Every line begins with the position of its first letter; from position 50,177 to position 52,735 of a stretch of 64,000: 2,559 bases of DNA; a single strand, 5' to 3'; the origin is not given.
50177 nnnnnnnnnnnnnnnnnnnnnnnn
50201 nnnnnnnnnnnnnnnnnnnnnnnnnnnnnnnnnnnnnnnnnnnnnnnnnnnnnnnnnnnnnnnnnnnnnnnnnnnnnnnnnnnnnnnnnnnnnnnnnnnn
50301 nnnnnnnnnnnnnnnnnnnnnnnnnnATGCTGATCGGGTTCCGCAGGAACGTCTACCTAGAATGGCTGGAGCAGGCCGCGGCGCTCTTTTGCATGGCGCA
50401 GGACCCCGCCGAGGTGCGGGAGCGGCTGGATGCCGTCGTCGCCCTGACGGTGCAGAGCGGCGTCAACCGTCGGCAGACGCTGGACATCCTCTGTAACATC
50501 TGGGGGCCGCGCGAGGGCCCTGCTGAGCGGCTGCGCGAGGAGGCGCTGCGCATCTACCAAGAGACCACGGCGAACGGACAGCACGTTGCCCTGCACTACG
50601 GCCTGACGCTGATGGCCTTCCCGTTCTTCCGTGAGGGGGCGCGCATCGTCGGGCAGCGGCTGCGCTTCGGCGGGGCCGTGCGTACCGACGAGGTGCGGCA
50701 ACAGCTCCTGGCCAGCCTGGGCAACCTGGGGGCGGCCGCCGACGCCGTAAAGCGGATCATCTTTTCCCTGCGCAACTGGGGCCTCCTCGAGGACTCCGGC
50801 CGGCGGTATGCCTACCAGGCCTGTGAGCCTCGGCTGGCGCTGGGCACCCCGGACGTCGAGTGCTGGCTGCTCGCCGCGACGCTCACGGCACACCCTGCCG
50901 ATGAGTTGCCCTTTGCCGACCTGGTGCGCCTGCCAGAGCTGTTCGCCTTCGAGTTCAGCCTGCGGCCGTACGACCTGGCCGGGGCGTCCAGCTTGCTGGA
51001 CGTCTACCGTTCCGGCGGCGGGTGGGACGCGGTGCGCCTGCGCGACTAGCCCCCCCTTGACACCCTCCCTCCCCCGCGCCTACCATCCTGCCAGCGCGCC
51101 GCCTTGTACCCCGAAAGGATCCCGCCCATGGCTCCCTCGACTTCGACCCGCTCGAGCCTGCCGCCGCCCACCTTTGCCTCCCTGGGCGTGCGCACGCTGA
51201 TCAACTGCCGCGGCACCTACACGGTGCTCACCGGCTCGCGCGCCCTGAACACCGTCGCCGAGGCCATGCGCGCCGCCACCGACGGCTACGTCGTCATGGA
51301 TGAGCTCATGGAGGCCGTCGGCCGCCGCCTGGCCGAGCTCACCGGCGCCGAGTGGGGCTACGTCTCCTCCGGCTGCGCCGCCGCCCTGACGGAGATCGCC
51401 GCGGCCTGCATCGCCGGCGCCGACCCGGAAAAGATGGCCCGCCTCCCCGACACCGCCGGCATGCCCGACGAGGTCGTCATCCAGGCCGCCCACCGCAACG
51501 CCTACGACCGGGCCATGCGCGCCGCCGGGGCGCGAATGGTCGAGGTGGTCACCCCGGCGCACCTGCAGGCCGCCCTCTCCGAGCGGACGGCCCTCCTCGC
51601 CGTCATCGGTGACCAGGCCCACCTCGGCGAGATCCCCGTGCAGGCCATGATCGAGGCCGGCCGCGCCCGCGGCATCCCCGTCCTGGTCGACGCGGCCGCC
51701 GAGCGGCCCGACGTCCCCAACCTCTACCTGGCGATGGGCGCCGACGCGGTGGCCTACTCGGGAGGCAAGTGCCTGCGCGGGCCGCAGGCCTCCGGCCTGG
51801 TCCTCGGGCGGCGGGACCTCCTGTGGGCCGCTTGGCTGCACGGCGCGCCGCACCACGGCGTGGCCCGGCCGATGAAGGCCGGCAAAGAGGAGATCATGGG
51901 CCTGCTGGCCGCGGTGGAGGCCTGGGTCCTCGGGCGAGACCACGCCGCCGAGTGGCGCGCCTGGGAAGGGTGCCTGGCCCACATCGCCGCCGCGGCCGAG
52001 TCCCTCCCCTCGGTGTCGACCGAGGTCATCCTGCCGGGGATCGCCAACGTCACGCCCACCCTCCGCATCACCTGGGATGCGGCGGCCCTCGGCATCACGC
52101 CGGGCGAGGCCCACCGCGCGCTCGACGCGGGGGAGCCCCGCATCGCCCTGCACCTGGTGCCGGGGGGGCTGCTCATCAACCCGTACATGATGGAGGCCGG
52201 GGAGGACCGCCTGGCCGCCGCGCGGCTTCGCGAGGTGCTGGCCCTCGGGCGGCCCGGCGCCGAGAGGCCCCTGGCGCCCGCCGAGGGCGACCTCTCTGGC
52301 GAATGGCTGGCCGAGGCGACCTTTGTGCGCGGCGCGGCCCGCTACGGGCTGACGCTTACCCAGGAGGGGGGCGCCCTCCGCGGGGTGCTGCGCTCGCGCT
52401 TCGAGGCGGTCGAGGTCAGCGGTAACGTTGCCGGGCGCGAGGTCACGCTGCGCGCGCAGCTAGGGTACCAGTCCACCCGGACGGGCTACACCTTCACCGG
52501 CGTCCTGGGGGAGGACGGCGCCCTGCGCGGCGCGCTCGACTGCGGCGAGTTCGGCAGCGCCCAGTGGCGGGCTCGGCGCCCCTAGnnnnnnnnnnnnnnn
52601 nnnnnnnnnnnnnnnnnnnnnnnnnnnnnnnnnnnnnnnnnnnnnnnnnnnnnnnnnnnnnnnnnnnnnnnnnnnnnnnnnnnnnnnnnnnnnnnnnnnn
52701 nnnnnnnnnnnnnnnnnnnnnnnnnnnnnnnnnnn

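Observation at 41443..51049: Compact five-gene BREX type-3-like operon with no helicase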

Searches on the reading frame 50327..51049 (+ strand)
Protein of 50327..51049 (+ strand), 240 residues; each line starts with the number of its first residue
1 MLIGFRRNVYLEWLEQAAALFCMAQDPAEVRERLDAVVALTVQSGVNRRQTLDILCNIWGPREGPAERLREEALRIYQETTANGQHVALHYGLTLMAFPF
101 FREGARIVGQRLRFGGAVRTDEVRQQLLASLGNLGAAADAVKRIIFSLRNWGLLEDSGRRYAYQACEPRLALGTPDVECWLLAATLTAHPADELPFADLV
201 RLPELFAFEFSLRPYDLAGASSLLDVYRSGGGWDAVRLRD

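Call 3: search_protein_families(library=padloc, proteins=[window:50327-51049:+], max_evalue=0.01)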
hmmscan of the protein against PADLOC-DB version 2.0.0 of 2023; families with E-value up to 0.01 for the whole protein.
window:50327-51049:+ (240 aa): 2 families
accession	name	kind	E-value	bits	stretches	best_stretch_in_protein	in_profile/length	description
PDLC02437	BrxA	-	2.5e-37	126.6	1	3-230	4-228/238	BrxA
PDLC02444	BrxA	-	2.9e-32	110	1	3-239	8-248/251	BrxA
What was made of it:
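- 50327..51049 (+): brxA: 240-aa BrxA-like DNA-binding protein. It overlaps pglZ by 7 nt. PADLOC BrxA 126.6 bits (call 3).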

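Call 4: search_protein_families(library=pfam, proteins=[window:50327-51049:+], max_evalue=0.01)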
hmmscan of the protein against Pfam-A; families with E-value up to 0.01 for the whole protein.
window:50327-51049:+ (240 aa): 0 families

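Call 5: search_protein_families(library=ncbifam, proteins=[window:50327-51049:+], max_evalue=0.01)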
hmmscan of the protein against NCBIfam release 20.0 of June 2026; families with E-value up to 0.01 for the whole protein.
window:50327-51049:+ (240 aa): 0 families

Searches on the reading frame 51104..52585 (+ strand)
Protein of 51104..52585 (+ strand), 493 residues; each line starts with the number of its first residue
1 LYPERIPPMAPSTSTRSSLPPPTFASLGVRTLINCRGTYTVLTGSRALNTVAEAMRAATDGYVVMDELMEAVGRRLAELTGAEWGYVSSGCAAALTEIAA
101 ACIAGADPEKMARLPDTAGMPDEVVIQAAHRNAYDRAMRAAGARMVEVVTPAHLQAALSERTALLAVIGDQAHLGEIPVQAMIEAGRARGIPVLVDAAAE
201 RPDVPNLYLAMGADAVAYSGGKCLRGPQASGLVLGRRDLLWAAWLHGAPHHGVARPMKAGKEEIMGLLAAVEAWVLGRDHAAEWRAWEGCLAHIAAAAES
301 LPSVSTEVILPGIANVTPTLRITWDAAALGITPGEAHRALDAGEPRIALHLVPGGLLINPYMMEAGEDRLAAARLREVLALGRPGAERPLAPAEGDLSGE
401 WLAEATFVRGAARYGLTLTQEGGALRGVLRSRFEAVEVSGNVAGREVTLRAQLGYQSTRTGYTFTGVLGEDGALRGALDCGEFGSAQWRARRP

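Call 8: search_protein_families(library=pfam, proteins=[window:51104-52585:+], max_evalue=0.001)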
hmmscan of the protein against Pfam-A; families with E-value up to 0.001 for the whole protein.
window:51104-52585:+ (493 aa): 2 families
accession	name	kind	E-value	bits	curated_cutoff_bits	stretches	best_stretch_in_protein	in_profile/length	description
PF00266.25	Aminotran_5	-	2.5e-08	33.7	21.5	1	148-244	126-224/371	Aminotransferase class-V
PF03841.19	SelA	-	0.00067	19.2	22.8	0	202-240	194-230/367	L-seryl-tRNA selenium transferase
